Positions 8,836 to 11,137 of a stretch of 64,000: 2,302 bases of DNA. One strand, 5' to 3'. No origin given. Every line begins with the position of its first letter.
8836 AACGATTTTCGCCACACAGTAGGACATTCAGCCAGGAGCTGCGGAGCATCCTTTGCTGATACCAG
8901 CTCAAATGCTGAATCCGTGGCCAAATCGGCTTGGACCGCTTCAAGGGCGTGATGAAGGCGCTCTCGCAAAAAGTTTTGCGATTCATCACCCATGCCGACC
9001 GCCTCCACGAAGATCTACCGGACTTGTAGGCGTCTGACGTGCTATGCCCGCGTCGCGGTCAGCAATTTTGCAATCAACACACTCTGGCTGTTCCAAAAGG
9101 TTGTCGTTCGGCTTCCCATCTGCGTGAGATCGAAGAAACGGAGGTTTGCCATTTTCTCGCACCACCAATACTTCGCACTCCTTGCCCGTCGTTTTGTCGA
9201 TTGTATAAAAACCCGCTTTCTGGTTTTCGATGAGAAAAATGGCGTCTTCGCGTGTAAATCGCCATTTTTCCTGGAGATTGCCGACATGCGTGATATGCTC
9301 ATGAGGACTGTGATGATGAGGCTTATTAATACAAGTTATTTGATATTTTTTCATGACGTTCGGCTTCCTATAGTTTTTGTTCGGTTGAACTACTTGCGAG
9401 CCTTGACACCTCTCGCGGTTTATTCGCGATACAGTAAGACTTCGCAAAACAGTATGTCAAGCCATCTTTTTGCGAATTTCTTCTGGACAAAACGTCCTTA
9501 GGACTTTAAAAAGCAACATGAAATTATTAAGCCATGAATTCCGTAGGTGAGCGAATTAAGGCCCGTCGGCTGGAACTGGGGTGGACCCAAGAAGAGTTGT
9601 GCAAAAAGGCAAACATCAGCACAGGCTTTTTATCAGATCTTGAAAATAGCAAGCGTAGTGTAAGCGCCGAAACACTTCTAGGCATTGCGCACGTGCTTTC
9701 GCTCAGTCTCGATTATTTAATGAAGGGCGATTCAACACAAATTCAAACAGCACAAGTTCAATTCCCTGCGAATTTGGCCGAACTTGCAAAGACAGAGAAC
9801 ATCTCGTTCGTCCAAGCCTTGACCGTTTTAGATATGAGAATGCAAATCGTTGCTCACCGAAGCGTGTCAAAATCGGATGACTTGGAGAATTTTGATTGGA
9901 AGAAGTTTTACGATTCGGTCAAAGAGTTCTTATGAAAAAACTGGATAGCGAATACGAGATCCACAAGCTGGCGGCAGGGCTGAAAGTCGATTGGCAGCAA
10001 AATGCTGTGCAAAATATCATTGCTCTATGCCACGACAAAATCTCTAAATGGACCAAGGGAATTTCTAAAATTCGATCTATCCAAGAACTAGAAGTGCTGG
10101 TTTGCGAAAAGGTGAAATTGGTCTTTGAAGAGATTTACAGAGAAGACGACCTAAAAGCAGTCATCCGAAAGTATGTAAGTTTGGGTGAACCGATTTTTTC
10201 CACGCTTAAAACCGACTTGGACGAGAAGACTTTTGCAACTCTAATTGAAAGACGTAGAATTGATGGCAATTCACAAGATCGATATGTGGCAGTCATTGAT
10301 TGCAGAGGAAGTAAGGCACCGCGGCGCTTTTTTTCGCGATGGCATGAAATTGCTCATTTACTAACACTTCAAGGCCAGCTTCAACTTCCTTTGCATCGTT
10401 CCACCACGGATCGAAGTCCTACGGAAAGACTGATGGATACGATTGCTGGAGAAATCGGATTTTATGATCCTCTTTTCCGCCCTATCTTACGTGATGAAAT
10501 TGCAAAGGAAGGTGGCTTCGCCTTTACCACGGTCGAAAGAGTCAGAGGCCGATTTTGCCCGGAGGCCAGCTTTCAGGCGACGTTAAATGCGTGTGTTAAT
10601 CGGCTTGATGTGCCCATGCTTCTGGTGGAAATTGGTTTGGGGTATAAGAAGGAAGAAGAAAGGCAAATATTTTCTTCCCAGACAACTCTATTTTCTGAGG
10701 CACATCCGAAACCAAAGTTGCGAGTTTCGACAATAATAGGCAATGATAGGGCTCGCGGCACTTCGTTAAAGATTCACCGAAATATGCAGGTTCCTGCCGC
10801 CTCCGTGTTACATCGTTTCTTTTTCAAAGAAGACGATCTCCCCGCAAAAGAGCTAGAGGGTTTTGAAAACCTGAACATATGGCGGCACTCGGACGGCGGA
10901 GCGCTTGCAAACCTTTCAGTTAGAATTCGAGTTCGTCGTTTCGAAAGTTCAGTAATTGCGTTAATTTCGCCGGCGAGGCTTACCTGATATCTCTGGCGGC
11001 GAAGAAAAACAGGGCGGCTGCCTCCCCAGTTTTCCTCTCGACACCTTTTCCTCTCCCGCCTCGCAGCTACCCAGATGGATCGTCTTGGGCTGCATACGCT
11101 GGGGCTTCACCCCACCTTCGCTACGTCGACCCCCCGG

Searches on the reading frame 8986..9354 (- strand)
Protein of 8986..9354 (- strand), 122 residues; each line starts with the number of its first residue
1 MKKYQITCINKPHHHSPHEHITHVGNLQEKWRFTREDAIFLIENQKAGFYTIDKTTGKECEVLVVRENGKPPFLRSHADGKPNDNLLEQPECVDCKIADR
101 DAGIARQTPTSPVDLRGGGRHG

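Call 60: search_protein_families(library=ncbifam, proteins=[window:8986-9354:-], max_evalue=0.001)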
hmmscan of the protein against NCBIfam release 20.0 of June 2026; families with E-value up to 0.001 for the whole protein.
window:8986-9354:- (122 aa): 0 families

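Call 65: search_solved_structures(query=window:8986-9354:-, max_evalue=1)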
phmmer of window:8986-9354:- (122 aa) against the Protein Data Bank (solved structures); distinct sequences matched with E-value up to 1: 0.

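Call 76: find_homologous_proteins(query=window:8986-9354:-, max_evalue=0.00001)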
Query window:8986-9354:- (122 aa): 30 proteins with E <= 0.00001 among 35 candidates.
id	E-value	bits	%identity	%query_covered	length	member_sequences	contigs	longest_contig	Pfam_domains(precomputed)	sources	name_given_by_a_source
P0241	1.3e-66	240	85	100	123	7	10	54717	PF13031.13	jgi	jgi:hypothetical protein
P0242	2.5e-63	230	82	100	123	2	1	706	PF13031.13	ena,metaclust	metaclust:\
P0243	6.1e-58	212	76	100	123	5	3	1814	PF13031.13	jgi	-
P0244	3.4e-56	207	72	100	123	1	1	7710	PF13031.13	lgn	-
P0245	2.1e-55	204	73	100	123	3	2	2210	PF13031.13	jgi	jgi:hypothetical protein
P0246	1.9e-53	198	69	100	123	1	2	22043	PF13031.13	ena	-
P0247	9.4e-51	189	70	100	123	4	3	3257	PF13031.13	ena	-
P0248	1.4e-49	185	68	100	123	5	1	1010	PF13031.13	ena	-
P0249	2.2e-49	185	68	100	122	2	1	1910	PF13031.13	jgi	jgi:hypothetical protein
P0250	2.6e-49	184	68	100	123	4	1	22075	PF13031.13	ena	-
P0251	1.9e-48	181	66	100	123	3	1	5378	PF13031.13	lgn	-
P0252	2.1e-48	181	67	100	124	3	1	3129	PF13031.13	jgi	jgi:hypothetical protein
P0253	2.9e-47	178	65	100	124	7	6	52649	PF13031.13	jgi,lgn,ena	jgi:hypothetical protein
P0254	4.2e-47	177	64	100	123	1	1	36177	PF13031.13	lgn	-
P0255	1.7e-45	172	63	100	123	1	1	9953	PF13031.13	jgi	jgi:hypothetical protein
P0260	4.6e-39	151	59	100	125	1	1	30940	PF13031.13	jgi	jgi:hypothetical protein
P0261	2.0e-32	130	63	75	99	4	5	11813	PF13031.13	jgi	jgi:hypothetical protein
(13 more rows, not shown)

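Call 79: find_encoding_contigs(protein=P0253, flank=6000, max_places=3)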
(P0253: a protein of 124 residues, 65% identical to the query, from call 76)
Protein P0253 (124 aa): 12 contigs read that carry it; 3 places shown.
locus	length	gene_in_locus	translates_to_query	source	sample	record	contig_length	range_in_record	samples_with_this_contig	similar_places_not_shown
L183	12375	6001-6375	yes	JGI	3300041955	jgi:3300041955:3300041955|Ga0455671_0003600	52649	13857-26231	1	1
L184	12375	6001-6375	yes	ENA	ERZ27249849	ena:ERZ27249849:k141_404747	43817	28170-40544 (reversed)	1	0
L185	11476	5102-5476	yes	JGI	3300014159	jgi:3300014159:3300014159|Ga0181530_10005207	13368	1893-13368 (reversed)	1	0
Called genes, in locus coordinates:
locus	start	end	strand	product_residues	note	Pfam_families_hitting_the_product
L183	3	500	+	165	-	-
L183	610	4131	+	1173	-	PF13482:RNase_H_2, PF13086:AAA_11 (weak), PF13604:AAA_30, PF13245:AAA_19 (weak), PF13087:AAA_12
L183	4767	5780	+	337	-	PF01381:HTH_3 (faint), PF13560:HTH_31 (weak), PF06114:Peptidase_M78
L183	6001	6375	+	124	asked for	PF13031:DUF3892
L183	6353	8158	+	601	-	PF14461:Prok-E2_B, PF00899:ThiF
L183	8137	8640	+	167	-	PF14464:Prok-JAB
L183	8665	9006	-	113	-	-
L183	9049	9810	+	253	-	PF04002:RadC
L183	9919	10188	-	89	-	PF01381:HTH_3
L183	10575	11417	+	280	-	PF07661:MORN_2 (faint)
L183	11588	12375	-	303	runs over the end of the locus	PF07724:AAA_2, PF07728:AAA_5, PF10431:ClpB_D2-small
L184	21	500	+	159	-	-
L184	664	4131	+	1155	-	PF13482:RNase_H_2, PF13086:AAA_11 (weak), PF13245:AAA_19 (weak), PF13604:AAA_30, PF13087:AAA_12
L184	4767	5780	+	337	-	PF01381:HTH_3 (faint), PF13560:HTH_31 (weak), PF06114:Peptidase_M78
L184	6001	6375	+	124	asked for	PF13031:DUF3892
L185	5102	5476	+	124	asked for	PF13031:DUF3892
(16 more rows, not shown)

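Call 80: find_encoding_contigs(protein=P0260, flank=6000, max_places=2)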
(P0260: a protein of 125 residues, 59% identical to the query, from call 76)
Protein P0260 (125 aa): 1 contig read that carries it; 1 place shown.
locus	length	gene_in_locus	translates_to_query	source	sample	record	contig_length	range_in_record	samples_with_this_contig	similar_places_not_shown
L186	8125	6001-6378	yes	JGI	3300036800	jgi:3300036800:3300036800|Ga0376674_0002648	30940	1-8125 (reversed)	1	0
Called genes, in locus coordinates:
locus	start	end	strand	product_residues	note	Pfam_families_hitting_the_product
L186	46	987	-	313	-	PF13814:Replic_Relax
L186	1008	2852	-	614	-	PF01935:DUF87 (weak), PF10412:TrwB_AAD_bind (weak)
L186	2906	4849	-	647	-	PF13243:SQHop_cyclase_C (faint), PF13249:SQHop_cyclase_N (faint)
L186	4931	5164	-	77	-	PF26604:CBU_0592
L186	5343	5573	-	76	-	PF13683:rve_3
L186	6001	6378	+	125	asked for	PF13031:DUF3892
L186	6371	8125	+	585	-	?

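Call 81: find_encoding_contigs(protein=P0261, flank=6000, max_places=3)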
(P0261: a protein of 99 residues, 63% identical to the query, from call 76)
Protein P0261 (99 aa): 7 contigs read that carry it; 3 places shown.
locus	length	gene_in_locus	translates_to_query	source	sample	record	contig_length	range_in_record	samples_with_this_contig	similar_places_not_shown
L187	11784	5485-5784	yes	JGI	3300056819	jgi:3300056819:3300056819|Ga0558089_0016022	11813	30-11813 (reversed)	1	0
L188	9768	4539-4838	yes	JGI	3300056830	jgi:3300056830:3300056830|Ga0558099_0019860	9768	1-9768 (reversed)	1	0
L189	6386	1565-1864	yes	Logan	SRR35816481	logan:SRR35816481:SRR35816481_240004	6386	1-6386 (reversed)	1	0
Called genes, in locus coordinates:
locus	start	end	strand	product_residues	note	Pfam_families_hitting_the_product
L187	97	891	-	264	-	PF08401:ArdcN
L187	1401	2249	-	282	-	-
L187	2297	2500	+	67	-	-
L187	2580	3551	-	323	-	PF02899:Phage_int_SAM_1, PF13495:Phage_int_SAM_4, PF00589:Phage_integrase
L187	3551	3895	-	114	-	-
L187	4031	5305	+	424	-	PF14072:DndB (weak)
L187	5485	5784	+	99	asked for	PF13031:DUF3892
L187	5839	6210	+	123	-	-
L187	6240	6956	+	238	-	-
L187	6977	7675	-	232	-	PF09517:RE_Eco29kI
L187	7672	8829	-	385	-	PF00145:DNA_methylase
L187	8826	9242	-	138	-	PF03852:Vsr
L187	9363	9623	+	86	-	-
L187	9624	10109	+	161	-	-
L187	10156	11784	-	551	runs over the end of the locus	?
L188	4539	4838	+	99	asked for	PF13031:DUF3892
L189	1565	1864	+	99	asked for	PF13031:DUF3892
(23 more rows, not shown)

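Call 88: predict_structure(alignment_id=A7)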
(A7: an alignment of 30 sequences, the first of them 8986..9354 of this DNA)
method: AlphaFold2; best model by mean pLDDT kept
length: 122 residues; sequences in the alignment: 30
mean_pLDDT: 79.5   pTM: 0.68
mean pLDDT of the five models: 79.5, 75.1, 72.9, 72.3, 71.2
residues with pLDDT >= 90: 39; 70-90: 59; 50-70: 10; < 50: 14
segments of 3 or more residues with pLDDT < 50: 102-110
pLDDT, mean of each block of 10 residues (from residue 1): 89 82 90 90 90 87 88 87 86 75 45 51 46
secondary structure, 60 per line:
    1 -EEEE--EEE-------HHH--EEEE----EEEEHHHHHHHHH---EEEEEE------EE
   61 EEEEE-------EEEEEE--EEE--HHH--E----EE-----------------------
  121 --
elements in order: E2-5 E8-10 E23-26 E31-34 H35-43 E47-52 E59-65 E73-78 E81-83

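Call 90: fold_search(model_id=the predicted structure, library=pdb)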
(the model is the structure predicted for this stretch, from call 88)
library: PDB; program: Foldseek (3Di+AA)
matches with E <= 10: 290; with E <= 0.001: 0
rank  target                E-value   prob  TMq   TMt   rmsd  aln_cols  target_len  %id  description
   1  2x5c_B                1.9e-01  0.75  0.29  0.34   3.2        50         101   18  Crystal structure of hypothetical protein ORF131 from Pyrobaculum Spherical Virus (released 2010-07-21)
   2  2x5c_A                2.6e-01  0.69  0.30  0.35   3.2        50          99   18  Crystal structure of hypothetical protein ORF131 from Pyrobaculum Spherical Virus (released 2010-07-21)
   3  7t1u_A                6.8e-01  0.11  0.22  0.24  11.1        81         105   12  Crystal structure of a superbinder Src SH2 domain (sSrcF) in complex with a high affinity phosphopeptide (released 2022-08-24)
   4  8ppl_I4               1.0e+00  0.07  0.21  0.11  10.8        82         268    8  MERS-CoV Nsp1 bound to the human 43S pre-initiation complex (released 2023-10-18)
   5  6t7o_A                1.6e+00  0.08  0.18  0.28   5.3        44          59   18  X-ray structure of the C-terminal domain of S. aureus Hibernating Promoting Factor (CTD-SaHPF) (released 2019-12-11)
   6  7t1u_B                1.6e+00  0.08  0.22  0.24  11.0        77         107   12  Crystal structure of a superbinder Src SH2 domain (sSrcF) in complex with a high affinity phosphopeptide (released 2022-08-24)
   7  2aug_B                1.6e+00  0.05  0.18  0.19   9.5        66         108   18  Crystal structure of the Grb14 SH2 domain (released 2005-11-01)
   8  2aug_A                1.6e+00  0.03  0.16  0.18  12.4        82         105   13  Crystal structure of the Grb14 SH2 domain (released 2005-11-01)
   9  9i05_Xe               1.7e+00  0.10  0.19  0.11   7.5        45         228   16  Cryo-EM structure of the large subunit of the mitochondrial ribosome from Toxoplasma gondii (released 2025-06-11)
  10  9g6k_Lm               1.8e+00  0.18  0.21  0.15   3.0        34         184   15  LSU structure derived from the LSU sample of the mitoribosome from T. gondii. (released 2024-12-11)
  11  8rmx_D                1.8e+00  0.02  0.13  0.04  16.8        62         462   18  Transglutaminase 3 in complex with DH patient-derived Fab DH63-A02 (released 2025-03-12)
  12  5cwr_A                1.8e+00  0.01  0.11  0.05  11.7        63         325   13  Crystal Structure of human DNA polymerase lambda L431A mutant in complex with a one nucleotide DNA gap and dCTP (released 2016-02-24)
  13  2bas_A                2.0e+00  0.09  0.21  0.08   5.5        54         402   17  Crystal Structure of the Bacillus subtilis YkuI Protein, with an EAL Domain. (released 2005-11-29)
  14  5lq6                  2.3e+00  0.12  0.22  0.15   5.3        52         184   13  Salmonella effector SpvD - R161 variant (released 2016-11-02)
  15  9g6k_LS               2.3e+00  0.09  0.20  0.12   7.8        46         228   15  LSU structure derived from the LSU sample of the mitoribosome from T. gondii. (released 2024-12-11)
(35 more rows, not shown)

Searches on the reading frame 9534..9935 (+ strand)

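Call 7: search_protein_families(library=pfam, proteins=[window:9534-9935:+], max_evalue=0.01)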
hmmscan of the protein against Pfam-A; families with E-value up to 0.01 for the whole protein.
window:9534-9935:+ (133 aa): 6 families
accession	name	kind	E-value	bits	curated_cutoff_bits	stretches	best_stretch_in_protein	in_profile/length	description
PF01381.28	HTH_3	-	1.5e-14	54.2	23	1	8-62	1-55/55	Helix-turn-helix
PF13560.12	HTH_31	-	2.4e-08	34.6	27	1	5-58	3-57/64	Helix-turn-helix domain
PF12844.13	HTH_19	-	1.3e-07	31.8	30.2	1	5-65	1-61/64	Helix-turn-helix domain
PF13443.12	HTH_26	-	5.2e-06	27.1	22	1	12-60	6-55/63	Cro/C1-type HTH DNA-binding domain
PF07022.19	Phage_CI_repr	-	5.7e-05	23.8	22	1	19-66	15-61/65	Bacteriophage CI repressor helix-turn-helix domain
PF13413.12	HTH_25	-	0.0034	17.6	24.6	1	8-39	2-33/62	Helix-turn-helix domain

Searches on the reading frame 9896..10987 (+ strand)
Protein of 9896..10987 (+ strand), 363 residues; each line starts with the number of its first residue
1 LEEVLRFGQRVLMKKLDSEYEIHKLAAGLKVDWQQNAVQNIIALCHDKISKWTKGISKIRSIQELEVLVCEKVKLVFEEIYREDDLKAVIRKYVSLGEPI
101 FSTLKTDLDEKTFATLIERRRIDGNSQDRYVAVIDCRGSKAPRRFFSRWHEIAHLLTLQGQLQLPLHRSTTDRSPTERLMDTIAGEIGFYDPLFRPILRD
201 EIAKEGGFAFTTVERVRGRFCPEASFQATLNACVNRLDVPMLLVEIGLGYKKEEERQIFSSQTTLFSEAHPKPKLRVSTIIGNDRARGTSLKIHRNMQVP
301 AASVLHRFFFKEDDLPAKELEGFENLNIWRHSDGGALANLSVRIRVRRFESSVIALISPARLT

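Call 7: search_protein_families(library=pfam, proteins=[window:9896-10987:+], max_evalue=0.01)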
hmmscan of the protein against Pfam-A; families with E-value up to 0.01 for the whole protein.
window:9896-10987:+ (363 aa): 0 families

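Call 13: search_protein_families(library=padloc, proteins=[window:9896-10987:+], max_evalue=0.001)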
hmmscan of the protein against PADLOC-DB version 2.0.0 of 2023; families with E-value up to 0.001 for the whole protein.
window:9896-10987:+ (363 aa): 1 family
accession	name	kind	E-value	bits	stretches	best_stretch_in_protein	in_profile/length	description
PDLC01240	Cas12a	-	0.00018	17.5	1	53-154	309-409/1363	Cas12a_M57_V-A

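Call 60: search_protein_families(library=ncbifam, proteins=[window:9896-10987:+], max_evalue=0.001)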
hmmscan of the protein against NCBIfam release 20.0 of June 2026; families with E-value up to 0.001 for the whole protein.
window:9896-10987:+ (363 aa): 0 families

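Call 63: search_solved_structures(query=window:9896-10987:+, max_evalue=1)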
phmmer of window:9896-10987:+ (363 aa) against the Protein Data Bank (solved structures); distinct sequences matched with E-value up to 1: 0.
